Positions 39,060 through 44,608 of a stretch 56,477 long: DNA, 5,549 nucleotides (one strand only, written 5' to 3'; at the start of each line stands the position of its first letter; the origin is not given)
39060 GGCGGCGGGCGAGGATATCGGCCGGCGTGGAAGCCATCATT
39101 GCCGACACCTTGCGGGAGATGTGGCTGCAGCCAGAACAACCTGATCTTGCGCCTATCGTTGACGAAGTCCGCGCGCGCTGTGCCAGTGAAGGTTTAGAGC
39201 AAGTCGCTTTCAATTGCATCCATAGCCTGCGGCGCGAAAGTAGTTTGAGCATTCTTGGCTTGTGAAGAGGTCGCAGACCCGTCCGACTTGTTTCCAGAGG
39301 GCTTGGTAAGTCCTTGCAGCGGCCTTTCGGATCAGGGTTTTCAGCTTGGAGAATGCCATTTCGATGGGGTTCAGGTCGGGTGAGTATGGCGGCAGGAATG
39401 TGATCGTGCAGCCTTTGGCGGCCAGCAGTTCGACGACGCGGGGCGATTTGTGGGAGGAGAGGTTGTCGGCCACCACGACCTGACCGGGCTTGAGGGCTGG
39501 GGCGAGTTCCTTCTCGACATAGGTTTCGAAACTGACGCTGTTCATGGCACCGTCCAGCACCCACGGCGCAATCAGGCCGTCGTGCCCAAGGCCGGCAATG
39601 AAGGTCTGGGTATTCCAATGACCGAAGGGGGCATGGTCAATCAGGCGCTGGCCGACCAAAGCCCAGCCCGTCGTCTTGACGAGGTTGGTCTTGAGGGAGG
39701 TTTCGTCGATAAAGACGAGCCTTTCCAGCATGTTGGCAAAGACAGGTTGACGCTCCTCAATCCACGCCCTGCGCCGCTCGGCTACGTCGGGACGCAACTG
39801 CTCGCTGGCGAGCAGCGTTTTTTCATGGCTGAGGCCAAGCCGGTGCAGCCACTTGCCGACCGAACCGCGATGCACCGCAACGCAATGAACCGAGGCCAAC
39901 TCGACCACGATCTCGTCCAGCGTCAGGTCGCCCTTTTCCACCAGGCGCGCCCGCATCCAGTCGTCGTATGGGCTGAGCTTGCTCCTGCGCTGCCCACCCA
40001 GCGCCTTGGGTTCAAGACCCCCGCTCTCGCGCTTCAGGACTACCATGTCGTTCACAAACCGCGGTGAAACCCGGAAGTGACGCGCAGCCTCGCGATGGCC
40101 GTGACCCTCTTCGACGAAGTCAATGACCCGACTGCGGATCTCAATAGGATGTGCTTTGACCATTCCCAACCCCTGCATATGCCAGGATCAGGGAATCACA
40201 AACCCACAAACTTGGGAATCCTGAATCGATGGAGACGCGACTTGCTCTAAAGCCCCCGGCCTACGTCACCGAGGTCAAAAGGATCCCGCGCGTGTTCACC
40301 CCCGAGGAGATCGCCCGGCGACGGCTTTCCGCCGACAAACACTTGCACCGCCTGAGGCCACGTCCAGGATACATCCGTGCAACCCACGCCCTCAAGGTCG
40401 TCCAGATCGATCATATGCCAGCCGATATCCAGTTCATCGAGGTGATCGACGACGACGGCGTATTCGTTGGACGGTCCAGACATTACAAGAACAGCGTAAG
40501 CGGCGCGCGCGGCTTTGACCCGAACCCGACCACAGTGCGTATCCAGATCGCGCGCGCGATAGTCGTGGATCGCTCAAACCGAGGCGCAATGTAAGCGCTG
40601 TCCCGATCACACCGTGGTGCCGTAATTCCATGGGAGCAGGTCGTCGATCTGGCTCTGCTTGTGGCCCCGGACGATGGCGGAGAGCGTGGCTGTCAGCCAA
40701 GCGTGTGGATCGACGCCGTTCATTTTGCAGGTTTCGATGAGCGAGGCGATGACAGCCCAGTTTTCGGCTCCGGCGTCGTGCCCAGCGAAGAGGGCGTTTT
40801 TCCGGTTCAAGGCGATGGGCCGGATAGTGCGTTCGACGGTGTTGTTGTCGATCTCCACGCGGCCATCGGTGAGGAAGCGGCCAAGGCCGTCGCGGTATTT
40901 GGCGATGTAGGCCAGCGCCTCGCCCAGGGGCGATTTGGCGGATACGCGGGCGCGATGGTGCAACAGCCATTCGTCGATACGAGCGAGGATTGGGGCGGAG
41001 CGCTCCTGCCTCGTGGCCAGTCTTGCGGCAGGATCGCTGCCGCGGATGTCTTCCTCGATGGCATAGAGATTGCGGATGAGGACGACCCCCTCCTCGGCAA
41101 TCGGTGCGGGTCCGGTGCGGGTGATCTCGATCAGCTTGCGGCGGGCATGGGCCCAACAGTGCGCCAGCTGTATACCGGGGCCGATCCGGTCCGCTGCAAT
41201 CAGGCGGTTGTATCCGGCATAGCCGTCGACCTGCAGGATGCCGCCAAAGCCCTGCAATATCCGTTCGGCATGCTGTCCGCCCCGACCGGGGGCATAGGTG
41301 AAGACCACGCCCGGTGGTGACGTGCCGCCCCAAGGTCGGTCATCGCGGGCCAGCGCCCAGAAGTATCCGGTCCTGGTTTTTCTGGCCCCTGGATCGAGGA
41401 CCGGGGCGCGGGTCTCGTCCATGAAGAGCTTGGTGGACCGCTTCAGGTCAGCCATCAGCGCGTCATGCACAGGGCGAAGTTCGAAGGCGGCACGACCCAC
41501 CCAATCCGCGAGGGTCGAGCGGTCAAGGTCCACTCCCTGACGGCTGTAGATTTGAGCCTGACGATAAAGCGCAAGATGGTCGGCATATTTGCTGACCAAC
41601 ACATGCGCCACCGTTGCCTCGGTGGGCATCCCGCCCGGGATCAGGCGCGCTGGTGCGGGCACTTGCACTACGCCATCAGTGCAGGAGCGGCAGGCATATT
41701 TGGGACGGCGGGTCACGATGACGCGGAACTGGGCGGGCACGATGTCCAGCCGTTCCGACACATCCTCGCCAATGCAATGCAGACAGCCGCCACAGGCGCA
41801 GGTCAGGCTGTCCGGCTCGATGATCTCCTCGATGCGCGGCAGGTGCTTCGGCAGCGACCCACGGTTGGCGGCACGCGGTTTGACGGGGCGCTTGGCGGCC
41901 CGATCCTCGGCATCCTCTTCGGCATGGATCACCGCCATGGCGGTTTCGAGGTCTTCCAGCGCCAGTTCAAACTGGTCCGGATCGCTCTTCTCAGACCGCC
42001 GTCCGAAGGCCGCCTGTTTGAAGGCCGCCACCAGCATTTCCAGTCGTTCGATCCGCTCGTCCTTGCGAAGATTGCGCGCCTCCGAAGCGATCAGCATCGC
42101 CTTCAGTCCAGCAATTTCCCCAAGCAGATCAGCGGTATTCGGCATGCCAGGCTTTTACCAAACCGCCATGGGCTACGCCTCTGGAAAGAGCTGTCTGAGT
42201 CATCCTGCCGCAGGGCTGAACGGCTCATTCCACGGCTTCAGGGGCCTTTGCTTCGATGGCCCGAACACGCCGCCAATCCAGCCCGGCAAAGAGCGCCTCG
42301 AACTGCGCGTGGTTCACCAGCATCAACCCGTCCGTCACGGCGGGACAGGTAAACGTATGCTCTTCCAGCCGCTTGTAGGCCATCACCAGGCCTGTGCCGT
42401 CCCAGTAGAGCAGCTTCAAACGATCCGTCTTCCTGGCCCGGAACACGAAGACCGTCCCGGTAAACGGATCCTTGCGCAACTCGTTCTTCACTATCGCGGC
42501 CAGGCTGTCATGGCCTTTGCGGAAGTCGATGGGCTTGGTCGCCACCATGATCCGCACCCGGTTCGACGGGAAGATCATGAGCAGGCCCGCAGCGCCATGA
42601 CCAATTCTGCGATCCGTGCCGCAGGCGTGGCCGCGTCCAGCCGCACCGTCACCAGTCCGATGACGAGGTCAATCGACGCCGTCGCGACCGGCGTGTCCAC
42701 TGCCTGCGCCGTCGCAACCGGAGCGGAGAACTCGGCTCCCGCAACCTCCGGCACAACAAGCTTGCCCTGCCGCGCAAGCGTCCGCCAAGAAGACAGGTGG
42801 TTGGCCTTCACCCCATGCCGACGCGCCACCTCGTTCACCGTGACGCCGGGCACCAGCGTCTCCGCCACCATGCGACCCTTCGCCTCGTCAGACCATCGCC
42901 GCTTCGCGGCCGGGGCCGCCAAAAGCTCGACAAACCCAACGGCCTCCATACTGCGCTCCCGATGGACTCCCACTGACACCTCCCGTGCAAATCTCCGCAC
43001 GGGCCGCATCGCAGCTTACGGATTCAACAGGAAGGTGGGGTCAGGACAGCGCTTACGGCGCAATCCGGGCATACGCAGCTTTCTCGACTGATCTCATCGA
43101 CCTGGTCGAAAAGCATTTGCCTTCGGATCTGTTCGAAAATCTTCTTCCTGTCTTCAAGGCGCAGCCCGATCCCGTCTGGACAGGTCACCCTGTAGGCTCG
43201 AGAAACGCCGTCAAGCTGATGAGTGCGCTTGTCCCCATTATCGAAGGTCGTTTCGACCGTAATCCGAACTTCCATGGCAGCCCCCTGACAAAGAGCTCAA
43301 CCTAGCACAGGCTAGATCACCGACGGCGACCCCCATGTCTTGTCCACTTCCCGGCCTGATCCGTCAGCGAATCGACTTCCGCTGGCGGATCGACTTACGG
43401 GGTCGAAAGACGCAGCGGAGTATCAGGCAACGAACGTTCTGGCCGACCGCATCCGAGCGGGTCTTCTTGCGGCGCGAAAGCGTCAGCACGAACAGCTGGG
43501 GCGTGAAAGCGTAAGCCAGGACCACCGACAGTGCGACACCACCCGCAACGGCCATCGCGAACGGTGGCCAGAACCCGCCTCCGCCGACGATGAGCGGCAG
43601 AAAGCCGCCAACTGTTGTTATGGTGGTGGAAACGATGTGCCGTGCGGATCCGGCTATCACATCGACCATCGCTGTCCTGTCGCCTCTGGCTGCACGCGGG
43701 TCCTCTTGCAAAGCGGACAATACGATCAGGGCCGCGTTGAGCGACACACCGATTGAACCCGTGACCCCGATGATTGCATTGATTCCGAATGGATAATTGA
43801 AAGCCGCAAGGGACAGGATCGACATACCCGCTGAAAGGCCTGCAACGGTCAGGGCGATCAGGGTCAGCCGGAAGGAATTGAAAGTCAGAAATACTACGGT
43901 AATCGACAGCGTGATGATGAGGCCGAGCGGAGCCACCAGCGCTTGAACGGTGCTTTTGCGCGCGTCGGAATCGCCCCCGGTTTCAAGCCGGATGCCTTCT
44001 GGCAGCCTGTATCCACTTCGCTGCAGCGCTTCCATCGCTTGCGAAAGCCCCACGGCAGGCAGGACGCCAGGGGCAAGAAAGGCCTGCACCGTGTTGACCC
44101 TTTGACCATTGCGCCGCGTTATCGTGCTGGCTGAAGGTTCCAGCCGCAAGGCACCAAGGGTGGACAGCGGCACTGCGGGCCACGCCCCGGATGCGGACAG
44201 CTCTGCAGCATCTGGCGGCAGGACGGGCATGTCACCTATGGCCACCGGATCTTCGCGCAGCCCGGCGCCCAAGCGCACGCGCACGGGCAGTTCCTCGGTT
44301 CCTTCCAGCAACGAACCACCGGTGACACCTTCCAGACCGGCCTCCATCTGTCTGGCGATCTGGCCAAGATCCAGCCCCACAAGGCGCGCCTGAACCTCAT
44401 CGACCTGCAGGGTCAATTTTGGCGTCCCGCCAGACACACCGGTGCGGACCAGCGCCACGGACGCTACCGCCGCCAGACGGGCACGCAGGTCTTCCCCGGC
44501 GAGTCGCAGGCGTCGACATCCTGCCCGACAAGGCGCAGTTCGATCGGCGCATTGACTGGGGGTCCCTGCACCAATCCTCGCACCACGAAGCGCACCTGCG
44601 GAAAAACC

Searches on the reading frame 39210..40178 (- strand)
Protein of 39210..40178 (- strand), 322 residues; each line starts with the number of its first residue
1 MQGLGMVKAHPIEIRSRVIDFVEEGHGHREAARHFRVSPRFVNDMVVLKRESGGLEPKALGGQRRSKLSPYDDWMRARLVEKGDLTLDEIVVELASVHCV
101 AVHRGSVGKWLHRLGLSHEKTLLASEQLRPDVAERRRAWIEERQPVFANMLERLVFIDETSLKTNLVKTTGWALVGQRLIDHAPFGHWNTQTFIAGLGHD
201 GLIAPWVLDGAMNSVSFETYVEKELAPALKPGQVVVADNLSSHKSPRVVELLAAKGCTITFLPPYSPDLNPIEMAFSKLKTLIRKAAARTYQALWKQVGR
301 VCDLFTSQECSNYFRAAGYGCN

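Call 79: search_protein_families(library=pfam, proteins=[window:39210-40178:-], max_evalue=0.001)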
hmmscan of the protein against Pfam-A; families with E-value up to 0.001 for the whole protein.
window:39210-40178:- (322 aa): 4 families
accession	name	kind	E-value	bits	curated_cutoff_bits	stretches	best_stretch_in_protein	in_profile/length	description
PF13358.12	DDE_3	-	1.4e-29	103.2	28.6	1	153-293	1-144/146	DDE superfamily endonuclease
PF13384.12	HTH_23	-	0.00034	20.8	24.6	0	13-55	5-46/50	Homeodomain-like domain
PF01710.22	HTH_Tnp_IS630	-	0.00043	20.7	21.3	0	10-45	3-38/119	Transposase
PF13592.12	HTH_33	-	0.0007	19.6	25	0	85-129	5-49/60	Winged helix-turn helix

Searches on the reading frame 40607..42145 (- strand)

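Call 79: search_protein_families(library=pfam, proteins=[window:40607-42145:-], max_evalue=0.001)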
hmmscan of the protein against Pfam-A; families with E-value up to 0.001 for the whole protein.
window:40607-42145:- (512 aa): 4 families
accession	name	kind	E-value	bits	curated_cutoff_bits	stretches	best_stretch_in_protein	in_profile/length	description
PF03050.20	DDE_Tnp_IS66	-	3.4e-101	338.8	23.1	1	172-461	2-283/284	Transposase IS66 family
PF13817.11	DDE_Tnp_IS66_C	-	7.4e-18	64.9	30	1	468-506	1-39/39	IS66 C-terminal element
PF13005.12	zf-IS66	-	6.1e-17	62.2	27.3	1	115-155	3-45/46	zinc-finger binding domain of transposase IS66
PF13007.12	LZ_Tnp_IS66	-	1.2e-15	58.4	22.9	1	34-106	1-70/71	Transposase C of IS166 homeodomain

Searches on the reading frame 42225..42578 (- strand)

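Call 79: search_protein_families(library=pfam, proteins=[window:42225-42578:-], max_evalue=0.001)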
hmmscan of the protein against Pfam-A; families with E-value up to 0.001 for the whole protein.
window:42225-42578:- (117 aa): 1 family
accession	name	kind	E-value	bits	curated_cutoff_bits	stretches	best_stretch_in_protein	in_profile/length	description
PF05717.18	TnpB_IS66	-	3.3e-35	120.5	26.6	1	9-106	2-100/101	IS66 Orf2 like protein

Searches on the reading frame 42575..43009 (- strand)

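Call 79: search_protein_families(library=pfam, proteins=[window:42575-43009:-], max_evalue=0.001)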
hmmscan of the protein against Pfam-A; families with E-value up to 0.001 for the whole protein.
window:42575-43009:- (144 aa): 1 family
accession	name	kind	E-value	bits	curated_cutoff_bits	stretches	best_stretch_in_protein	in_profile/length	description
PF01527.26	HTH_Tnp_1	-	1.5e-16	60.8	24.1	1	36-88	4-56/75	Transposase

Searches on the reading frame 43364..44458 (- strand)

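Call 23: search_protein_families(library=pfam, proteins=[window:43364-44458:-], max_evalue=0.001)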
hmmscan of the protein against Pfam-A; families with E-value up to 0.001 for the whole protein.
window:43364-44458:- (364 aa): 2 families
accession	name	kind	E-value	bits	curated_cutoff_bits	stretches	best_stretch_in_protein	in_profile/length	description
PF00873.25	ACR_tran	-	5.7e-33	114.1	28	1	4-325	705-1019/1021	AcrB/AcrD/AcrF family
PF03176.21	MMPL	-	9.5e-08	31.8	20.5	1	152-330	119-305/333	MMPL family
